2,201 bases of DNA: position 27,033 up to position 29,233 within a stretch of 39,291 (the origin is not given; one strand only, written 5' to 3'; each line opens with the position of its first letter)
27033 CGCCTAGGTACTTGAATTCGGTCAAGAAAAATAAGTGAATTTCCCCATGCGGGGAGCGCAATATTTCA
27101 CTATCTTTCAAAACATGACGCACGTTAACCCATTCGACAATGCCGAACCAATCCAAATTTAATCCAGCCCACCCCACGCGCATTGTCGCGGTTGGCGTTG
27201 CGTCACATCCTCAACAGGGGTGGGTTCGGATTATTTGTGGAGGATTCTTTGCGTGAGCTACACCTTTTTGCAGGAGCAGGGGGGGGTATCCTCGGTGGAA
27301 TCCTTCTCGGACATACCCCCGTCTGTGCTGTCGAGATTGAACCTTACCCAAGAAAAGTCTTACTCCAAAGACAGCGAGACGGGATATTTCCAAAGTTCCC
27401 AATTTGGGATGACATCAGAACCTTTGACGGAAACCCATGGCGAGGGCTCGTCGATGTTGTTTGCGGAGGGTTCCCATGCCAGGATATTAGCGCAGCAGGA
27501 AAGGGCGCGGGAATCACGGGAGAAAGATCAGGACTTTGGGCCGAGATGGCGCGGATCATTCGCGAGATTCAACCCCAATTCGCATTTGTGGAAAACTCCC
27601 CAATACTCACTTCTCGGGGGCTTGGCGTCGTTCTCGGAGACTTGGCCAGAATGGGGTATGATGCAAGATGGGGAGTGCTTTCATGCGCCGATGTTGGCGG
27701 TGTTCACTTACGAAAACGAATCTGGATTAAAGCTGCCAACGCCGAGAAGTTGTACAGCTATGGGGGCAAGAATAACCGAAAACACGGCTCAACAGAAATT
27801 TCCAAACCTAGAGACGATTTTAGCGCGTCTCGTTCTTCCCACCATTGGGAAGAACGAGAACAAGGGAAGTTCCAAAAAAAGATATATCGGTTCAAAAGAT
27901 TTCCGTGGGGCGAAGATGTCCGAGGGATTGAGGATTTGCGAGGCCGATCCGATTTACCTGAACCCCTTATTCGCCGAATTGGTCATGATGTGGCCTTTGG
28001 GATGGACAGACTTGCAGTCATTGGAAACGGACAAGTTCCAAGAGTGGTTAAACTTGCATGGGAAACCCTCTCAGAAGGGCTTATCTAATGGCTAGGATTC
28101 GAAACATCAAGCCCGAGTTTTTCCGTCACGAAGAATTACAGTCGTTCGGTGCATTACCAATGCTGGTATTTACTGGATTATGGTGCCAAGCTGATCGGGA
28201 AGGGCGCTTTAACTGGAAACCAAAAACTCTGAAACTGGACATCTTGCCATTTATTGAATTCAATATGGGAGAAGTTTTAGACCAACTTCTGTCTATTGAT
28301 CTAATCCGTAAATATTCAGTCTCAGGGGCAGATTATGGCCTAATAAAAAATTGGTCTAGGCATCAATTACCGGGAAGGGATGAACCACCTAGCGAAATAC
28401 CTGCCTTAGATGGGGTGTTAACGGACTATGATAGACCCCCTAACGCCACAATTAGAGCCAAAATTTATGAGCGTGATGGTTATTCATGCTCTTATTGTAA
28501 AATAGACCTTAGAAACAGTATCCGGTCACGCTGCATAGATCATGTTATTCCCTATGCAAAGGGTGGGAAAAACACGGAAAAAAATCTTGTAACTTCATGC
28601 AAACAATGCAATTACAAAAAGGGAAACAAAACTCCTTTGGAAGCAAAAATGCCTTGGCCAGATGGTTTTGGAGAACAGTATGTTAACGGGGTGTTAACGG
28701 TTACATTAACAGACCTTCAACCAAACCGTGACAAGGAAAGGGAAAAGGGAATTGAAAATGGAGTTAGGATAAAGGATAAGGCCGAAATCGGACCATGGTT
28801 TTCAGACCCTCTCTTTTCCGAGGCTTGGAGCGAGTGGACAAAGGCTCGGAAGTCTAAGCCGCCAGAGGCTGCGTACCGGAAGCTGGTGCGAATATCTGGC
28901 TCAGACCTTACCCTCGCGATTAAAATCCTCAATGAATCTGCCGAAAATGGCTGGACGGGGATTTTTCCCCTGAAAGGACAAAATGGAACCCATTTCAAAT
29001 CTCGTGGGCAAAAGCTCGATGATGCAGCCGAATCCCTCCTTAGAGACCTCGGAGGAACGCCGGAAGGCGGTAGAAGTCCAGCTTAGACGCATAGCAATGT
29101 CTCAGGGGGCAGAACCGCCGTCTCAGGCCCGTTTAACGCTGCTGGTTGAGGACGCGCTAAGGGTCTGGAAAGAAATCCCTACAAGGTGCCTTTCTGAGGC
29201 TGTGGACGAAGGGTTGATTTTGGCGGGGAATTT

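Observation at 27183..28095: C5-cytosine methyltransferase gene holds a second open frame (+1) along its whole length, carrying the motif IX/TRD elements the main frame lacks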

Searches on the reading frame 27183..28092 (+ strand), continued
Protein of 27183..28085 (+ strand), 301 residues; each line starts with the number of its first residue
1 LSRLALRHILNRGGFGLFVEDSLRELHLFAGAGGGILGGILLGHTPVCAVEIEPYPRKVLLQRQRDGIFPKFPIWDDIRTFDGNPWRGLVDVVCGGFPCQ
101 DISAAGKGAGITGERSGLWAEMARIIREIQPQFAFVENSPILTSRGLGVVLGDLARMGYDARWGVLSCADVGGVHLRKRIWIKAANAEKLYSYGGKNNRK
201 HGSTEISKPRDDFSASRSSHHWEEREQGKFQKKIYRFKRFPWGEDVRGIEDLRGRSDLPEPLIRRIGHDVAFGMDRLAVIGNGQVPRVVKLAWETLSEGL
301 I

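Call 38: get_annotated_region(hit=H43, flank=1500)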
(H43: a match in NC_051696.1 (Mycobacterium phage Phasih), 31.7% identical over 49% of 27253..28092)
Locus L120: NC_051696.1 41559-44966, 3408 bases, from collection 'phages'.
description: Mycobacterium phage Phasih, complete genome.
organism: Mycobacterium phage Phasih (NCBI taxid 2041544)
taxonomy: Viruses; Duplodnaviria; Heunggongvirae; Uroviricota; Caudoviricetes; Gracegardnervirinae; Cheoctovirus; Cheoctovirus phasih
host: Mycobacterium smegmatis mc2 155; source: soil; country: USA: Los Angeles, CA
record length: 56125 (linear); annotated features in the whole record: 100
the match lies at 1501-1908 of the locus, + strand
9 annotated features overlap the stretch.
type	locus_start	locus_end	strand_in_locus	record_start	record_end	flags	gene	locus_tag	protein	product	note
CDS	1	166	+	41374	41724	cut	-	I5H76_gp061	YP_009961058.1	DNA methyltransferase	-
CDS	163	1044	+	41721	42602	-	-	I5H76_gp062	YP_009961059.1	ATP-binding protein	AAA ATPase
CDS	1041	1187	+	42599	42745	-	-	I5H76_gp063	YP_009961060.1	hypothetical protein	-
CDS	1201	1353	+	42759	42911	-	-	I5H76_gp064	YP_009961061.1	hypothetical protein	-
CDS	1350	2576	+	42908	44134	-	-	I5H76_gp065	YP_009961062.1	DNA methyltransferase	DNA methylase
CDS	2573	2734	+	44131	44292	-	-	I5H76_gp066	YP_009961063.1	hypothetical protein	-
CDS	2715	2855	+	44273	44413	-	-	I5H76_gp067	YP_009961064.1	hypothetical protein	-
CDS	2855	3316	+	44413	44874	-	-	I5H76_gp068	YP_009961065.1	hypothetical protein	-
CDS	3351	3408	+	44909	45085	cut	-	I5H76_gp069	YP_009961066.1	hypothetical protein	-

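Call 39: get_annotated_region(hit=H30, flank=1500)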
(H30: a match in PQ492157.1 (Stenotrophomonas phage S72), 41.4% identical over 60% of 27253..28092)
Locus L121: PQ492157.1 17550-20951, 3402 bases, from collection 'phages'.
description: Stenotrophomonas phage S72, complete genome.
organism: Stenotrophomonas phage S72 (NCBI taxid 3162004)
taxonomy: Viruses
host: Stenotrophomonas maltophilia; source: influent wastewater; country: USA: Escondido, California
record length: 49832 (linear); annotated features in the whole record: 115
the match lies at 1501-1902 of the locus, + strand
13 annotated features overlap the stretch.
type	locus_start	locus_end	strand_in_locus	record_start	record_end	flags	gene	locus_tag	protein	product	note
CDS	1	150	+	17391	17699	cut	-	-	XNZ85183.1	hypothetical protein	rasttk_feature_creation_tool=prodigal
CDS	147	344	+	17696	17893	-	-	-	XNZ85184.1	hypothetical protein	rasttk_feature_creation_tool=prodigal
CDS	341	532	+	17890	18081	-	-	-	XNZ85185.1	hypothetical protein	rasttk_feature_creation_tool=prodigal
CDS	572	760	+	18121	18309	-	-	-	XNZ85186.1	hypothetical protein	rasttk_feature_creation_tool=prodigal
CDS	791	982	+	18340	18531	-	-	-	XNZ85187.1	hypothetical protein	rasttk_feature_creation_tool=prodigal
CDS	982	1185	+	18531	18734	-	-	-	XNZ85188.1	hypothetical protein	rasttk_feature_creation_tool=prodigal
CDS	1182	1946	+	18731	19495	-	-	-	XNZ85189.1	hypothetical protein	rasttk_feature_creation_tool=prodigal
CDS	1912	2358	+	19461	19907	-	-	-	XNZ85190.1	hypothetical protein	rasttk_feature_creation_tool=prodigal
CDS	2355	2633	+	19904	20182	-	-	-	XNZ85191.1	hypothetical protein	rasttk_feature_creation_tool=prodigal; rasttk_feature_annotation_tool=annotate_proteins_km er_v2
CDS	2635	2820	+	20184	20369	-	-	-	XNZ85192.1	hypothetical protein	rasttk_feature_creation_tool=prodigal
CDS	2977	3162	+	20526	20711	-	-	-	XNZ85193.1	hypothetical protein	rasttk_feature_creation_tool=prodigal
CDS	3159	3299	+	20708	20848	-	-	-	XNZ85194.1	hypothetical protein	rasttk_feature_creation_tool=prodigal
CDS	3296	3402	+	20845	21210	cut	-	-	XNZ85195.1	hypothetical protein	rasttk_feature_creation_tool=glimmer3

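Call 49: search_protein_families(library=pfam, proteins=[L120:1350-2573:+], max_evalue=1)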
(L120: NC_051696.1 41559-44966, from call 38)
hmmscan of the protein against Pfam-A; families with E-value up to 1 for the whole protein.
L120:1350-2573:+ (408 aa): 1 family
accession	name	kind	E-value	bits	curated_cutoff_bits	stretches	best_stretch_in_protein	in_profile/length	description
PF00145.23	DNA_methylase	-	1.8e-36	126.6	22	1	1-157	1-161/324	C-5 cytosine-specific DNA methylase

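Call 51: get_annotated_region(hit=H62, flank=1200)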
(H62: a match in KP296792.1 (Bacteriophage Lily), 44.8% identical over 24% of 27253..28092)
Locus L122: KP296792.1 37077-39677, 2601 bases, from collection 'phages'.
description: Bacteriophage Lily, complete genome.
organism: Bacteriophage Lily (NCBI taxid 1589751)
taxonomy: Viruses; Duplodnaviria; Heunggongvirae; Uroviricota; Caudoviricetes; Lilyvirus; Lilyvirus lily
host: Paenibacillus larvae ATCC 9545; source: AFB diseased bee hive; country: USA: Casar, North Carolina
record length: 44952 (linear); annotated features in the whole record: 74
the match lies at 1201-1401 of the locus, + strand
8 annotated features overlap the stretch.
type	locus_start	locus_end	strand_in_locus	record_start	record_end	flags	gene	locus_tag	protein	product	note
CDS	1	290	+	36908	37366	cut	-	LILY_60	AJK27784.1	hypothetical protein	Hypothetical Protein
CDS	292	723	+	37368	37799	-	-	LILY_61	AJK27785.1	DNA N-6-adenine methyltransferase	-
CDS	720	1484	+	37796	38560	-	-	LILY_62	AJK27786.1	DNA-cytosine methyltransferase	-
CDS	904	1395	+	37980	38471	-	-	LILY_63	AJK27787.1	hypothetical protein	g62 internal gene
CDS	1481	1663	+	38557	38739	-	-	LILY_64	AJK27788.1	hypothetical protein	Hypothetical Protein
CDS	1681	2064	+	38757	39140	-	-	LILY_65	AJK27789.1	hypothetical protein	Hypothetical Protein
CDS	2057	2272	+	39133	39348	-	-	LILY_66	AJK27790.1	hypothetical protein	Hypothetical Protein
CDS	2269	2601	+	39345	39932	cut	-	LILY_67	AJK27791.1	RuvC-like resolvase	-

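Call 61: find_related_loci(query=window:27249-28085:+, collection=genome_contigs, flank=1000)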
Query window:27249-28085:+ (279 aa) in genome_contigs; peptide patterns used: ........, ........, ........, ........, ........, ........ (x = any residue, [..] = any of these).
67 stretches matched a pattern; 18 encode a relative of the query (tblastn E <= 1e-3); 18 distinct loci.
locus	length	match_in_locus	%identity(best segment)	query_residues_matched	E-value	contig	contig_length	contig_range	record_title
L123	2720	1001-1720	55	1-274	2e-96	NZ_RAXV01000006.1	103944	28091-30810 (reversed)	Acinetobacter tianfuensis strain WCHAc060012 6, whole genome shotgun sequence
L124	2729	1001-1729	55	1-277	5e-95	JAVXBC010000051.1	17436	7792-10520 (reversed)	MAG: Acinetobacter sp. isolate CGS5Y2-bin4 NODE_2938_length_17436_cov_30.093378, whole genome shotgun sequence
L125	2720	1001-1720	57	1-274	8e-82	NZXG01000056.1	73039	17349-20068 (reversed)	MAG: Pseudomonadales bacterium isolate NAT4 110879, whole genome shotgun sequence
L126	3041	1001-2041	48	1-278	1e-73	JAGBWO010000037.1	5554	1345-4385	MAG: Opitutales bacterium isolate RGIG9512 Yak_Cecum.Co__c534537, whole genome shotgun sequence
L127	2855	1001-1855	51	1-278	3e-72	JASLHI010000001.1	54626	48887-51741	MAG: Aquirhabdus sp. isolate SHSU.bins.556 k141_21595701, whole genome shotgun sequence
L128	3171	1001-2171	72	1-278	4e-72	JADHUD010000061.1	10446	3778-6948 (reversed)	MAG: Spirochaetia bacterium isolate BS150m-G37 BS-150m-C5866, whole genome shotgun sequence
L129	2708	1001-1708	53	1-276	1e-71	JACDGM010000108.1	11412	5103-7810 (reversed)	MAG: Chthoniobacterales bacterium isolate MGR_bin412 SD2908_NODE_2535_length_11412_cov_2.518653, whole genome shotgun se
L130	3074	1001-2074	68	1-274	5e-71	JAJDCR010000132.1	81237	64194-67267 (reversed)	MAG: Planctomycetota bacterium isolate OFTM357 OFTM357_131, whole genome shotgun sequence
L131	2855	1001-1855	45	4-276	9e-69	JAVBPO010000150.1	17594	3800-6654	MAG: Thermoguttaceae bacterium isolate EPI_MAG_00141 c_000002609764, whole genome shotgun sequence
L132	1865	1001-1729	46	1-278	3e-69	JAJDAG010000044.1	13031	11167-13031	MAG: candidate division KSB1 bacterium isolate OFTM72 OFTM72_43, whole genome shotgun sequence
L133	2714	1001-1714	50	1-274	2e-66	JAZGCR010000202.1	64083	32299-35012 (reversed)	MAG: Nitrosomonadaceae bacterium isolate SCS3bin.22 SCS3bin.22_202, whole genome shotgun sequence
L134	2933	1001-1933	44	1-276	1e-64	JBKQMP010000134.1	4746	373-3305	MAG: Dissulfurispiraceae bacterium isolate LABRr1A1B1C__bin_2 LABRr1A1B1C_000000213586, whole genome shotgun sequence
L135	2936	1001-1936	44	1-274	9e-63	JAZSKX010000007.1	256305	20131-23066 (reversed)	MAG: Candidatus Spyradenecus sp. isolate T1900044559_TS20190025.MAGScoT_cleanbin_000012 SGB_350_k141_2468203, whole geno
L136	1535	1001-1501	66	1-167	4e-62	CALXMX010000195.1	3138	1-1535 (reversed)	MAG: uncultured Opitutales bacterium isolate E08__bin216 genome assembly, contig: E08__k127_3896842, whole genome shotgu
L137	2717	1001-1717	47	1-274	5e-61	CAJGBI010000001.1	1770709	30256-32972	Puniceicoccaceae bacterium Marseille-Q1082 genome assembly, contig: contig00001, whole genome shotgun sequence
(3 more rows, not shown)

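Call 73: search_protein_families(library=ncbifam, proteins=[window:27249-28085:+, window:27253-28092:+, L122:904-1392:+, L128:1005-2171:+], max_evalue=0.01)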
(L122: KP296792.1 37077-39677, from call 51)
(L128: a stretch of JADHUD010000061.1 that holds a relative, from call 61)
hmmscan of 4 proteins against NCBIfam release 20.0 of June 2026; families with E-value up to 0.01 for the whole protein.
window:27249-28085:+ (279 aa): 1 family
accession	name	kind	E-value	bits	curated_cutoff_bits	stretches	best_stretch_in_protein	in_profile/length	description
TIGR00675.1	dcm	superfamily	2.4e-21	76.7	100.65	1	5-183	3-171/329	DNA (cytosine-5-)-methyltransferase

window:27253-28092:+ (280 aa): 0 families

L122:904-1392:+ (163 aa): 0 families

L128:1005-2171:+ (389 aa): 0 families

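Call 77: find_encoding_contigs(protein=P0001, flank=4000, max_places=3)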
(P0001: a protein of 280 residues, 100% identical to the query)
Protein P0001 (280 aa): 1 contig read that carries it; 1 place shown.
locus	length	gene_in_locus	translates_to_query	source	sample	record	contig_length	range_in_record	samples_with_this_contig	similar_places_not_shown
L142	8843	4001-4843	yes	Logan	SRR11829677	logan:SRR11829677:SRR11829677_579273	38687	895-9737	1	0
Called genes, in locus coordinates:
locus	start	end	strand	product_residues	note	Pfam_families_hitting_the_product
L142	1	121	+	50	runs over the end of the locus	-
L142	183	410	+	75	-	-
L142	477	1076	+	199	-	-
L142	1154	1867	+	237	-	-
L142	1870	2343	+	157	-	-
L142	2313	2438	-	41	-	-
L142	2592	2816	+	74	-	-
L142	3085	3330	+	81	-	-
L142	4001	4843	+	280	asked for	-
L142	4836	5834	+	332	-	PF01844:HNH, PF13395:HNH_4 (weak), PF14279:HNH_5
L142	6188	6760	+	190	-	-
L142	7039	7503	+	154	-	PF07460:NUMOD3 (weak), PF13392:HNH_3 (weak)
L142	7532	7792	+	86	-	-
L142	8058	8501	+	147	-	PF08774:VRR_NUC (weak)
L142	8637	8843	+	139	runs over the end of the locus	-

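Call 88: get_annotated_region(hit=H45, flank=1000)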
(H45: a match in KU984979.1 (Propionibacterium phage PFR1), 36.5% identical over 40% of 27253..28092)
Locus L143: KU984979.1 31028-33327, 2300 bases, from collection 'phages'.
description: Propionibacterium phage PFR1, complete genome.
organism: Propionibacterium phage PFR1 (NCBI taxid 1838137)
taxonomy: Viruses; Duplodnaviria; Heunggongvirae; Uroviricota; Caudoviricetes; Pulverervirus; Pulverervirus PFR1
host: Propionibacterium freudenreichii; source: cheese bacteria; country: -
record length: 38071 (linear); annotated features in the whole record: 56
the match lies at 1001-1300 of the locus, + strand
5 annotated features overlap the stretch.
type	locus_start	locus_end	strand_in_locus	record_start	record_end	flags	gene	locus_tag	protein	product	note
CDS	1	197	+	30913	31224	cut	-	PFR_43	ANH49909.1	hypothetical protein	Orf43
CDS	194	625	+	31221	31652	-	-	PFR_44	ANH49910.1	hypothetical protein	Orf44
CDS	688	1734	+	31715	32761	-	-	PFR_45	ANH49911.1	hypothetical protein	Gp69 protein of Propionibacterium freudenreichii; Orf45; C-5 cytosine-specific DNA methylase (pfam00145)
CDS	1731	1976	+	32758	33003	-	-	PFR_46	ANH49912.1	hypothetical protein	Orf46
CDS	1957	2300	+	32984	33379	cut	-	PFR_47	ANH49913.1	hypothetical protein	Gp53 family protein; Orf47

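Call 92: search_protein_families(library=pfam, proteins=[P0152, P0194, P0234, P0253, P0258, P0207, P0219, P0187], max_evalue=0.01)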
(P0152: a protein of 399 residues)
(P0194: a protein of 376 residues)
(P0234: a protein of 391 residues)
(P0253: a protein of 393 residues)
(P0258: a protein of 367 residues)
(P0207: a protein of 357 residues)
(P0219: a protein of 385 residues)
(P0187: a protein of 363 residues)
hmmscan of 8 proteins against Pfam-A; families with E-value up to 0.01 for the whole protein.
P0152 (399 aa): 0 families

P0194 (376 aa): 0 families

P0234 (391 aa): 0 families

P0253 (393 aa): 0 families

P0258 (367 aa): 0 families

P0207 (357 aa): 0 families

P0219 (385 aa): 0 families

P0187 (363 aa): 0 families

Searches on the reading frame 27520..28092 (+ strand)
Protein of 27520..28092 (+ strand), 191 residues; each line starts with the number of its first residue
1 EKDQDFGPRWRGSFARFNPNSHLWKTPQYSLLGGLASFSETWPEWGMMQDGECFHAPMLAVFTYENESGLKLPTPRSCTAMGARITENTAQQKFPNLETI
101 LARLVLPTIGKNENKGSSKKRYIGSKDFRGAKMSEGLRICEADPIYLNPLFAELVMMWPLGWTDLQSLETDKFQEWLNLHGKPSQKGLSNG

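Call 67: predict_structure(alignment_id=A2)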
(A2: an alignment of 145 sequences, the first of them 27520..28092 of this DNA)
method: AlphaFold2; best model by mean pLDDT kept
length: 191 residues; sequences in the alignment: 145
mean_pLDDT: 69.4   pTM: 0.44
mean pLDDT of the five models: 69.4, 69.0, 69.0, 67.4, 65.6
residues with pLDDT >= 90: 22; 70-90: 79; 50-70: 55; < 50: 35
segments of 3 or more residues with pLDDT < 50: 1-8, 10-12, 29-37, 61-71
pLDDT, mean of each block of 10 residues (from residue 1): 40 64 61 45 67 62 41 53 74 78 80 90 92 91 90 86 65 71 69 68
secondary structure, 60 per line:
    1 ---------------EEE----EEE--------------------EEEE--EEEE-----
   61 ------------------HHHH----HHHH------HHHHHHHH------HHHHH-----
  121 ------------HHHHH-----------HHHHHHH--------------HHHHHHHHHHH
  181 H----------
elements in order: E16-18 E23-25 E46-49 E52-55 H79-82 H87-90 H97-104 H111-115 H133-137 H149-155 H170-181

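Call 70: fold_search(model_id=the predicted structure, library=pdb)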
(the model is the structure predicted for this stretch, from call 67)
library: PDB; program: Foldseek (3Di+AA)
matches with E <= 10: 5; with E <= 0.001: 0
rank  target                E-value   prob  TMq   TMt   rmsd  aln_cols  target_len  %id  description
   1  3i2t_A                4.6e+00  0.06  0.10  0.05  10.3        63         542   17  Crystal structure of the unliganded Drosophila Epidermal Growth Factor Receptor ectodomain (released 2009-09-08)
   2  8te4_B                9.3e+00  0.06  0.13  0.09   6.9        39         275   20  Crystal structure of the methyltransferase domain of R882H/N879A DNMT3A homotetramer (released 2024-03-13)
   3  1v1h_A                9.3e+00  0.03  0.09  0.15  13.8        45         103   16  Adenovirus fibre shaft sequence N-terminally fused to the bacteriophage T4 fibritin foldon trimerisation motif with a  (released 2004-07-30)
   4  8glv_6W               9.3e+00  0.01  0.09  0.04  23.2        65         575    9  96-nm repeat unit of doublet microtubules from Chlamydomonas reinhardtii flagella (released 2023-05-31)
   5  8te4_A                1.0e+01  0.04  0.11  0.08   8.9        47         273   19  Crystal structure of the methyltransferase domain of R882H/N879A DNMT3A homotetramer (released 2024-03-13)

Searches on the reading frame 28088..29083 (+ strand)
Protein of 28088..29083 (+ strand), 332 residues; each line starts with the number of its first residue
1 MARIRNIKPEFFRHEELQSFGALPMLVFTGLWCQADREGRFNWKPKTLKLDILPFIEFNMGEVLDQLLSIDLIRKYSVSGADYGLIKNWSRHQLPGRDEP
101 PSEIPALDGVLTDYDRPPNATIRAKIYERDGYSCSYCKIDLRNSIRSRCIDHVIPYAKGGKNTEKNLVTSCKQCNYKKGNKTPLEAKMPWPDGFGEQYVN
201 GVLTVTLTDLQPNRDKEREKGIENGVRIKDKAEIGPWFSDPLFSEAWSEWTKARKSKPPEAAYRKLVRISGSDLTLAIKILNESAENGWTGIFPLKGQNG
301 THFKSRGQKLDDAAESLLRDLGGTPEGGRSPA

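Call 85: search_protein_families(library=phrogs, proteins=[window:28088-29083:+], max_evalue=0.001)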
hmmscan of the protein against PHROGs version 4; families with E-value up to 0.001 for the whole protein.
window:28088-29083:+ (332 aa): 37 families (the best 25 are shown)
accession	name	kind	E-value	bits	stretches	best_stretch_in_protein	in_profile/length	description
phrog_16167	-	DNA, RNA and nucleotide metabolism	1.1e-35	124.9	1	1-120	1-120/315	replication initiation protein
phrog_12556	-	DNA, RNA and nucleotide metabolism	1.4e-27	98.2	1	1-122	1-123/347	replication initiation protein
phrog_17247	-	unknown function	1.7e-24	87.7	1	1-106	1-106/295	-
phrog_16726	-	DNA, RNA and nucleotide metabolism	7.8e-20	72.8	1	119-188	81-150/308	HNH endonuclease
phrog_5718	-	DNA, RNA and nucleotide metabolism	5.7e-19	69.4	1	1-241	1-229/394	HNH endonuclease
phrog_1408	-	DNA, RNA and nucleotide metabolism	7.7e-19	69.3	1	1-116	1-120/302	replication initiation protein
phrog_8660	-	DNA, RNA and nucleotide metabolism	2e-14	55.2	1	122-187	115-185/196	HNH endonuclease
phrog_2118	-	DNA, RNA and nucleotide metabolism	3e-14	54.2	1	121-182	166-225/301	HNH endonuclease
phrog_1035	-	DNA, RNA and nucleotide metabolism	1.2e-13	52.5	1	123-190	152-222/271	endonuclease VII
phrog_589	-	DNA, RNA and nucleotide metabolism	1.5e-12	48.7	1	114-182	74-142/179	HNH endonuclease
phrog_6050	-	DNA, RNA and nucleotide metabolism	1.7e-12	47.9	1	123-196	303-365/402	HNH endonuclease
phrog_338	-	DNA, RNA and nucleotide metabolism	2.3e-12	48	1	124-220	202-286/340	HNH endonuclease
phrog_2149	-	DNA, RNA and nucleotide metabolism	6.1e-12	46.9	1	2-94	1-101/289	replication initiation protein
phrog_144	-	DNA, RNA and nucleotide metabolism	1.7e-11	45.1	1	121-182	74-136/175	HNH endonuclease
phrog_1271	-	DNA, RNA and nucleotide metabolism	5.3e-11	43.5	1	122-183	257-320/361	HNH endonuclease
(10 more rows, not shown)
